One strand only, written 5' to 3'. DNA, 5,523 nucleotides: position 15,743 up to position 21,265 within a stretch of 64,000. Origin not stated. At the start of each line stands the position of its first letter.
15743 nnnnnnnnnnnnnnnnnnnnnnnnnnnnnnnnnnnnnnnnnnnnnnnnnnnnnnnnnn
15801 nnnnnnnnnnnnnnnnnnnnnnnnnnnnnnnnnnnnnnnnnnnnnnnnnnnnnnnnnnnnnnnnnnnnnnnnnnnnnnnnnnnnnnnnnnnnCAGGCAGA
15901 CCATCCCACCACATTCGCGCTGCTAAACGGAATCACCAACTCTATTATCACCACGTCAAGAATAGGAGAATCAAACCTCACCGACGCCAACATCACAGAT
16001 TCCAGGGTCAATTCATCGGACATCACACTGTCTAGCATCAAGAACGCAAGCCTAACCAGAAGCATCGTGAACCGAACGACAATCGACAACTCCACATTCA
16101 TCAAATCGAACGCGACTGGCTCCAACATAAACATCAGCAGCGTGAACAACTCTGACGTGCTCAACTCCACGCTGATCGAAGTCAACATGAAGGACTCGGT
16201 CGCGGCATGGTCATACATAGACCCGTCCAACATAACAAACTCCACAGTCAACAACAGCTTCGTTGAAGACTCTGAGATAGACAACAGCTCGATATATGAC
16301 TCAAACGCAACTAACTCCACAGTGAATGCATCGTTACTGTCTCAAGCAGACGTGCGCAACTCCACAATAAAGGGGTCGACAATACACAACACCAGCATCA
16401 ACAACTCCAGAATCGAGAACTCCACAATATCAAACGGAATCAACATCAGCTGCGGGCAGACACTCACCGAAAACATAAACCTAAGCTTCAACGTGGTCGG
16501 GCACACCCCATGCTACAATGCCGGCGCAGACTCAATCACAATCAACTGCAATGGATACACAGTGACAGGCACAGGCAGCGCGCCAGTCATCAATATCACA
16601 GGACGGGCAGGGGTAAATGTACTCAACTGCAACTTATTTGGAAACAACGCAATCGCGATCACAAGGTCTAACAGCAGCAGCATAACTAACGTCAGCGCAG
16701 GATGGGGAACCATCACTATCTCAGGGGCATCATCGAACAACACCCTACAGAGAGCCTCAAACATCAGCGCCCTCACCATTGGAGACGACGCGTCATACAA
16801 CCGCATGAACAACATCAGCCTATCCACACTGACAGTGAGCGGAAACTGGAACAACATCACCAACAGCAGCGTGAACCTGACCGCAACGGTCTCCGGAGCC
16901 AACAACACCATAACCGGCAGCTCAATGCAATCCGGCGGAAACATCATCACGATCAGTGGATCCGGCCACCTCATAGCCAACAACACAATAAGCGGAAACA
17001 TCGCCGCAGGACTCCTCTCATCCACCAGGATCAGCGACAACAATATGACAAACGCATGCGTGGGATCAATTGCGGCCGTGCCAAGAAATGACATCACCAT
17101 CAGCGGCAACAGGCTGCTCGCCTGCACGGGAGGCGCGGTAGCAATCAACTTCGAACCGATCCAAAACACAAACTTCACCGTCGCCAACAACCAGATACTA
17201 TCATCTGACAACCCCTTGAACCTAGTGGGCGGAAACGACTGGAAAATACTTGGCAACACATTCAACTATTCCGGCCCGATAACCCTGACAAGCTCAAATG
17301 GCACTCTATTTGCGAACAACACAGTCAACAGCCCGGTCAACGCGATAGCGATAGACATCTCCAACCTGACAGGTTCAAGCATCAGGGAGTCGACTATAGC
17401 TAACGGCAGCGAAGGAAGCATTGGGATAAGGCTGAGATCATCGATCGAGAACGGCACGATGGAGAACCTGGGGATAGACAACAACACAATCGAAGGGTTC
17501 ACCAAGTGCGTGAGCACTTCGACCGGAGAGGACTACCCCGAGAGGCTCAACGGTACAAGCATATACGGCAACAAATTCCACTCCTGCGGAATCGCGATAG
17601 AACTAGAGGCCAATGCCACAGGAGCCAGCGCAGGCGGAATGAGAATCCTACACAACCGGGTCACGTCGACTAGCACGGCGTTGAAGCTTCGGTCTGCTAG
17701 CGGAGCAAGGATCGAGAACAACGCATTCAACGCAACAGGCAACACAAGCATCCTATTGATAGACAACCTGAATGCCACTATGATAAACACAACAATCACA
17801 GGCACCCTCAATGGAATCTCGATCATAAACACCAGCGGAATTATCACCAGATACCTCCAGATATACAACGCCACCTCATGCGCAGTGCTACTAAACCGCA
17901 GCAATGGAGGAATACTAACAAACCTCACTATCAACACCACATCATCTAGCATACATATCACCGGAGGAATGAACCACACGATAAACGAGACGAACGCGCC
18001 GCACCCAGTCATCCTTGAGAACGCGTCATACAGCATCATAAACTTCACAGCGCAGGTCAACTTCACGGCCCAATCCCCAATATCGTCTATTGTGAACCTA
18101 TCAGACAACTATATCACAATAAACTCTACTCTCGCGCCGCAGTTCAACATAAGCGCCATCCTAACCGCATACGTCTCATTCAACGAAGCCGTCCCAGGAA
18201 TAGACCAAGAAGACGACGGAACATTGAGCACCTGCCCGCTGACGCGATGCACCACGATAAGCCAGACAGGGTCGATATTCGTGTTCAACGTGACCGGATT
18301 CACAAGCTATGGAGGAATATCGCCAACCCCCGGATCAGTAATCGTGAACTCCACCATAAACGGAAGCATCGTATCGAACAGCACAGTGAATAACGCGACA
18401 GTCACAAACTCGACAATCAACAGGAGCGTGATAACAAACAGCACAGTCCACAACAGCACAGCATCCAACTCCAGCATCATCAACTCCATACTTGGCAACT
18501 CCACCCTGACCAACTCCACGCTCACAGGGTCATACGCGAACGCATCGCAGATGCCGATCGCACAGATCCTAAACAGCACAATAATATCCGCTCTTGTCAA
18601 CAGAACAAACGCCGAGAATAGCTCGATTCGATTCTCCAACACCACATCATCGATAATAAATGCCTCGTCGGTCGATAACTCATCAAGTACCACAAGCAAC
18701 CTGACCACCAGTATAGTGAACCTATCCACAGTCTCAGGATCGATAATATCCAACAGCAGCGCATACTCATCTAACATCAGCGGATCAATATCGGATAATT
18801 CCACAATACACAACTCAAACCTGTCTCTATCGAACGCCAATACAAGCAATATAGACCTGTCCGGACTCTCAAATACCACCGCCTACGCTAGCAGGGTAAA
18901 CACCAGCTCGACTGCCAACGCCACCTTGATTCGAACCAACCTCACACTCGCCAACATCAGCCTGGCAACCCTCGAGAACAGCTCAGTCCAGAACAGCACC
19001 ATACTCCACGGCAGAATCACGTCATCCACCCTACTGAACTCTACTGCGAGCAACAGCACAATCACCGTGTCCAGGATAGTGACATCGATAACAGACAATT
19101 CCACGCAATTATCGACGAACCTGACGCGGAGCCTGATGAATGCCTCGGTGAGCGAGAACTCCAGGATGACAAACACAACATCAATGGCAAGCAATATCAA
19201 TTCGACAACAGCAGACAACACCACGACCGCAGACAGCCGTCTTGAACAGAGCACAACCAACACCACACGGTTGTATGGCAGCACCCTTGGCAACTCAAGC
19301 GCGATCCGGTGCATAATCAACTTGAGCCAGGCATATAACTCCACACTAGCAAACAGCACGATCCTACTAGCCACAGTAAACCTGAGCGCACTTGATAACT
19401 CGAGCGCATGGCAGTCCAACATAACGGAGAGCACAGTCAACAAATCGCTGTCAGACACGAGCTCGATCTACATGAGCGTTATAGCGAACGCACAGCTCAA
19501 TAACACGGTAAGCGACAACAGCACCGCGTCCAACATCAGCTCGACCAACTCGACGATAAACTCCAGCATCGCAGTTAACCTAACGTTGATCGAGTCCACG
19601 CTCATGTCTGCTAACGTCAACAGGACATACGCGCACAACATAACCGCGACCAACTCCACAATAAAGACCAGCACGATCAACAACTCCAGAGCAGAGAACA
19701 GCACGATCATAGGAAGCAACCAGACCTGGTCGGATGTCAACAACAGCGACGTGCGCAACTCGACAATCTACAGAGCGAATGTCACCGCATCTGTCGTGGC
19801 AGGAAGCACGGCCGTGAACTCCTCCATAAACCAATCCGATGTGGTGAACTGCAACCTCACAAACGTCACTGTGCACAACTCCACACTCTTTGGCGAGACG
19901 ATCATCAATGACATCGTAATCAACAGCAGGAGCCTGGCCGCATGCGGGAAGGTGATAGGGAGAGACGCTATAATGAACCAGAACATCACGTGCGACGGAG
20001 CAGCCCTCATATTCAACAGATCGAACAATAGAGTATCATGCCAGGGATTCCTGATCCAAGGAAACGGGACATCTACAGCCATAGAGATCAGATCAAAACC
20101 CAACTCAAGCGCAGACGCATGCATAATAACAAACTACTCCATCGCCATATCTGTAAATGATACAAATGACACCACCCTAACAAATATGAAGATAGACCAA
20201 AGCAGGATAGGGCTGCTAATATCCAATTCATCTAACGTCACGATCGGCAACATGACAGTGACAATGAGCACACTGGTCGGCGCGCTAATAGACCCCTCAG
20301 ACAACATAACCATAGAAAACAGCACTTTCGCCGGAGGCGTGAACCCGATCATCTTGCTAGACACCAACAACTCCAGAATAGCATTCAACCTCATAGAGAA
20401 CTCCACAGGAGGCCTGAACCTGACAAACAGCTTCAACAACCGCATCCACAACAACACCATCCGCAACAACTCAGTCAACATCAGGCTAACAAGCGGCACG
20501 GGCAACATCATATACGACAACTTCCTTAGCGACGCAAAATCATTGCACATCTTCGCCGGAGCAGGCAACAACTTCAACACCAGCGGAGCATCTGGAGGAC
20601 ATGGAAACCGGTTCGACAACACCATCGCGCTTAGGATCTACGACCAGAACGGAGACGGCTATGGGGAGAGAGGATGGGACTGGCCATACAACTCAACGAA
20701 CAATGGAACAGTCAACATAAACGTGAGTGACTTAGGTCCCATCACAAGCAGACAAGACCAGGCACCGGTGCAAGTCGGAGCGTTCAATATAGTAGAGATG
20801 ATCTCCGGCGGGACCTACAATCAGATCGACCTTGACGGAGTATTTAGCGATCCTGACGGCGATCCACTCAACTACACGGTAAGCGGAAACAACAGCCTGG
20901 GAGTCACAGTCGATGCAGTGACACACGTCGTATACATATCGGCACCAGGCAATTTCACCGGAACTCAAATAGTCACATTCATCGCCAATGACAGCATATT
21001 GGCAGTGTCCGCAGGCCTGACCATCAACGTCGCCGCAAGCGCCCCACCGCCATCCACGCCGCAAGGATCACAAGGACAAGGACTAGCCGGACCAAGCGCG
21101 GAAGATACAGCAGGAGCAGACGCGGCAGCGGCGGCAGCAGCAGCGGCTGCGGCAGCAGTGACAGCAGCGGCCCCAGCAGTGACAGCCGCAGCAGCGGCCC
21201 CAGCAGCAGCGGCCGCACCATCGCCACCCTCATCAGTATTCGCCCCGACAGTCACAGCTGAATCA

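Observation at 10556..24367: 4,603-aa double-anchored surface protein combining two subtilases, a hyper-sequon beta-helix and a lipase-like domain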

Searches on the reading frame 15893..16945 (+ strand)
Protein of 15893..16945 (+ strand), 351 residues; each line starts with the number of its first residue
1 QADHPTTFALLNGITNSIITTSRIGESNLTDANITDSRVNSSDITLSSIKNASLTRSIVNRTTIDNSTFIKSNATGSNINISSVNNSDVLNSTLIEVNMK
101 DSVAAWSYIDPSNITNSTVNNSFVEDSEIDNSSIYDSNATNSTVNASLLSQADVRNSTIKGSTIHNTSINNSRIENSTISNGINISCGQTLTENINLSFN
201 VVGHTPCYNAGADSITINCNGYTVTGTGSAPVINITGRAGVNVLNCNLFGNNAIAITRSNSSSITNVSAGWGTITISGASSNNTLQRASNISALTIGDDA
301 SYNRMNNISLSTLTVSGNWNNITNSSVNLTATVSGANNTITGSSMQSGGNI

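Call 14: search_protein_families(library=pfam, proteins=[window:15893-16945:+], max_evalue=1)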
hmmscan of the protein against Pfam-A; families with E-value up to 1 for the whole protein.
window:15893-16945:+ (351 aa): 3 families
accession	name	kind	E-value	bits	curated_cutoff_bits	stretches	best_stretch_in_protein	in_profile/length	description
PF13599.13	Pentapeptide_4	-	4.4e-08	33.5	38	4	14-69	23-78/78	Pentapeptide repeat region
PF11259.13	DUF3060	-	0.0034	17.5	23.1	1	311-344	15-47/58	Protein of unknown function (DUF3060)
PF05264.16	CfAFP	-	0.57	10.7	25.9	2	71-160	16-105/137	Choristoneura fumiferana antifreeze protein (CfAFP)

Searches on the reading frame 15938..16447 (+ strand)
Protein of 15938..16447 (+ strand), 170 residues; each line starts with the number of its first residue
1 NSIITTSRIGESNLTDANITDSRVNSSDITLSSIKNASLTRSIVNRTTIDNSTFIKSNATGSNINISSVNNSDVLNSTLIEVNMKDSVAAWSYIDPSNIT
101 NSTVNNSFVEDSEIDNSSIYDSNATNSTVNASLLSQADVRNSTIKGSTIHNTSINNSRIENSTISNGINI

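Call 75: predict_structure(alignment_id=A3)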
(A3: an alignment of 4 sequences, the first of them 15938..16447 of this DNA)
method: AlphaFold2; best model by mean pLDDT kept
length: 170 residues; sequences in the alignment: 4
mean_pLDDT: 58.9   pTM: 0.61
mean pLDDT of the five models: 58.9, 58.7, 48.6, 43.0, 43.0
residues with pLDDT >= 90: 0; 70-90: 61; 50-70: 33; < 50: 76
segments of 3 or more residues with pLDDT < 50: 85-93, 100-103, 105-118, 120-123, 125-128, 130-138, 140-158, 160-163, 165-170
pLDDT, mean of each block of 10 residues (from residue 1): 74 86 85 84 82 75 71 64 45 48 35 40 47 42 41 40 42
secondary structure, 60 per line:
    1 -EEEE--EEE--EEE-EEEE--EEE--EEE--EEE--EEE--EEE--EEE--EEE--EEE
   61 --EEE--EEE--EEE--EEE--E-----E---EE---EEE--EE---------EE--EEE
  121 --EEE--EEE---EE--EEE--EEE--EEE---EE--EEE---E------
elements in order: E2-5 E8-10 E13-15 E17-20 E23-25 E28-30 E33-35 E38-40 E43-45 E48-50 E53-55 E58-60 E63-65 E68-70 E73-75 E78-80 E98-100 E118-120 E123-125 E128-130 E138-140 E143-145 E148-150 E158-160

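Call 77: fold_search(model_id=the predicted structure, library=pdb)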
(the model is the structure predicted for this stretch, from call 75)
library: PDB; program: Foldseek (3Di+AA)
matches with E <= 10: 546; with E <= 0.001: 47
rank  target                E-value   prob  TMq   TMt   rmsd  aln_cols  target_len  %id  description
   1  5dn0                  1.7e-07  1.00  0.34  0.28  10.7       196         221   14  t1555 loop variant (released 2016-08-31)
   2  2xt2_A                3.6e-07  1.00  0.37  0.33  10.3       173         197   17  Structure of the pentapeptide repeat protein AlbG, a resistance factor for the topoisomerase poison albicidin. (released 2010-10-13)
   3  3du1                  8.2e-07  1.00  0.47  0.36   8.8       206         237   12  The 2.0 Angstrom Resolution Crystal Structure of HetL, a Pentapeptide Repeat Protein involved in Heterocyst Differentiat (released 2008-11-11)
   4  5dns_A                1.4e-06  1.00  0.37  0.30   9.6       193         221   15  t1428 loop variant in P3221 (released 2016-09-28)
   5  2xt4_B                1.7e-06  1.00  0.40  0.36   9.4       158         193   13  Structure of the pentapeptide repeat protein AlbG, a resistance factor for the topoisomerase poison albicidin. (released 2010-10-13)
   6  2bm4_A                2.6e-06  1.00  0.33  0.32  10.4       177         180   14  The Structure of MfpA (Rv3361c, C2 Crystal form). The Pentapeptide Repeat Protein from Mycobacterium tuberculosis Fold (released 2005-06-07)
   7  6fls_A                2.9e-06  1.00  0.35  0.29   9.2       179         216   13  Pentapeptide repeat family protein from Clostridium botulinum (released 2018-08-15)
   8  2bm5_A                3.1e-06  1.00  0.28  0.27  10.2       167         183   12  The Structure of MfpA (Rv3361c, P21 Crystal form). The Pentapeptide Repeat Protein from Mycobacterium tuberculosis Fol (released 2005-06-07)
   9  2xt2_B                3.6e-06  1.00  0.44  0.40   8.8       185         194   13  Structure of the pentapeptide repeat protein AlbG, a resistance factor for the topoisomerase poison albicidin. (released 2010-10-13)
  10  2bm6                  5.0e-06  1.00  0.41  0.39   9.8       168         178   14  The Structure of MfpA (Rv3361c, C2221 Crystal form). The Pentapeptide Repeat Protein from Mycobacterium tuberculosis Fol (released 2005-06-07)
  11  2xt4_A                5.9e-06  1.00  0.27  0.26  11.2       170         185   12  Structure of the pentapeptide repeat protein AlbG, a resistance factor for the topoisomerase poison albicidin. (released 2010-10-13)
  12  2xty_B                7.0e-06  1.00  0.27  0.24  11.0       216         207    8  Structure of QnrB1 (R167E-Trypsin Treated), a plasmid-mediated fluoroquinolone resistance protein (released 2010-10-27)
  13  4yei_A                7.8e-06  1.00  0.26  0.22  11.6       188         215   14  Beta1mut synthetic solenoid protein (released 2016-03-09)
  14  2xtw_D                8.7e-06  1.00  0.27  0.23  11.1       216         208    9  Structure of QnrB1 (Full length), a plasmid-mediated fluoroquinolone resistance protein (released 2010-10-20)
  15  2xtw_A                9.2e-06  1.00  0.33  0.28  10.4       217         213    6  Structure of QnrB1 (Full length), a plasmid-mediated fluoroquinolone resistance protein (released 2010-10-20)
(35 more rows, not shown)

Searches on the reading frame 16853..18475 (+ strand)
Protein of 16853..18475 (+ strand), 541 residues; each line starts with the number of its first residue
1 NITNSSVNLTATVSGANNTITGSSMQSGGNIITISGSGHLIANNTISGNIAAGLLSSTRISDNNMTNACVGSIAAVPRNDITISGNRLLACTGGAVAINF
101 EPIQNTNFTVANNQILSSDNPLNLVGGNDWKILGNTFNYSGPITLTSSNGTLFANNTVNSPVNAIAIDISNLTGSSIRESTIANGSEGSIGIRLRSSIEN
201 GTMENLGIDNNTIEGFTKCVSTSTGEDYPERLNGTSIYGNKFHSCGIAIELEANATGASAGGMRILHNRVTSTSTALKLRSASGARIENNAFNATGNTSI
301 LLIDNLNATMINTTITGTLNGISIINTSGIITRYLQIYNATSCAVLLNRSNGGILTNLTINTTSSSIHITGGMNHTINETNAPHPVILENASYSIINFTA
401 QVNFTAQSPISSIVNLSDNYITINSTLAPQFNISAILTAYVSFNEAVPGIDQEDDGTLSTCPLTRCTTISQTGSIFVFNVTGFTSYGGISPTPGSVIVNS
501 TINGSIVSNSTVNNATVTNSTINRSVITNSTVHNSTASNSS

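Call 14: search_protein_families(library=pfam, proteins=[window:16853-18475:+], max_evalue=1)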
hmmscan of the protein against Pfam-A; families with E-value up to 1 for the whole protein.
window:16853-18475:+ (541 aa): 2 families
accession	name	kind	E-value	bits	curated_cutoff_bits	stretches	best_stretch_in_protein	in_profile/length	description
PF13229.12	Beta_helix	-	1.5e-11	44.6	25.9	3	15-137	31-158/158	Right handed beta helix region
PF05048.19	NosD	-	0.74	9.7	23.6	4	14-135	45-192/212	Periplasmic copper-binding protein (NosD)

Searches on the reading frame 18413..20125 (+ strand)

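Call 14: search_protein_families(library=pfam, proteins=[window:18413-20125:+], max_evalue=1)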
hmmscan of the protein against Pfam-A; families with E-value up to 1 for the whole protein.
window:18413-20125:+ (571 aa): 1 family
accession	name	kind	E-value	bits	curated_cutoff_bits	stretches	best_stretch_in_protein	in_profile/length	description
PF13599.13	Pentapeptide_4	-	0.44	11.1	38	0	152-215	13-76/78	Pentapeptide repeat region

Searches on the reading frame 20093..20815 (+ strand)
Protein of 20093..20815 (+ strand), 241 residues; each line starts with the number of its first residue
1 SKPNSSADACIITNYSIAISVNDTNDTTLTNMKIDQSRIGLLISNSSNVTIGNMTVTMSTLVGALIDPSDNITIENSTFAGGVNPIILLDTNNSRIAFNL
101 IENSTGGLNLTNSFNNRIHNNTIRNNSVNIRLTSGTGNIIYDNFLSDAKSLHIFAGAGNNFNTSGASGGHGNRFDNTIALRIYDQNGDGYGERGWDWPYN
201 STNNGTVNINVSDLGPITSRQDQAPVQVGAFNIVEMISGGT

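Call 14: search_protein_families(library=pfam, proteins=[window:20093-20815:+], max_evalue=1)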
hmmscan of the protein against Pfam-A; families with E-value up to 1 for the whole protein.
window:20093-20815:+ (241 aa): 2 families
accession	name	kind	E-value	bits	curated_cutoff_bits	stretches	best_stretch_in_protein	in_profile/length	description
PF05048.19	NosD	-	4.4e-15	56.1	23.6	1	5-167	27-192/212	Periplasmic copper-binding protein (NosD)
PF13229.12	Beta_helix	-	2.8e-13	50.2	25.9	1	18-160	2-152/158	Right handed beta helix region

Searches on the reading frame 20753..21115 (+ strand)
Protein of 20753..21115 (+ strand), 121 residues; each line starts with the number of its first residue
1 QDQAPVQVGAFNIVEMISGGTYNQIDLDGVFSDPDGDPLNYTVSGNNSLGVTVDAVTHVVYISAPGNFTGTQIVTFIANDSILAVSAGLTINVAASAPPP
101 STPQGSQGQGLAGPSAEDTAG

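Call 15: search_protein_families(library=pfam, proteins=[window:20753-21115:+], max_evalue=1)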
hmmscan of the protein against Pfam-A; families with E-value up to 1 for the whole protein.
window:20753-21115:+ (121 aa): 1 family
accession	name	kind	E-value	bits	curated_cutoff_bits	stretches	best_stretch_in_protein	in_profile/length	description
PF17963.7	Big_9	-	7.1e-05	24.1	23.6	1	3-83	2-79/89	Bacterial Ig domain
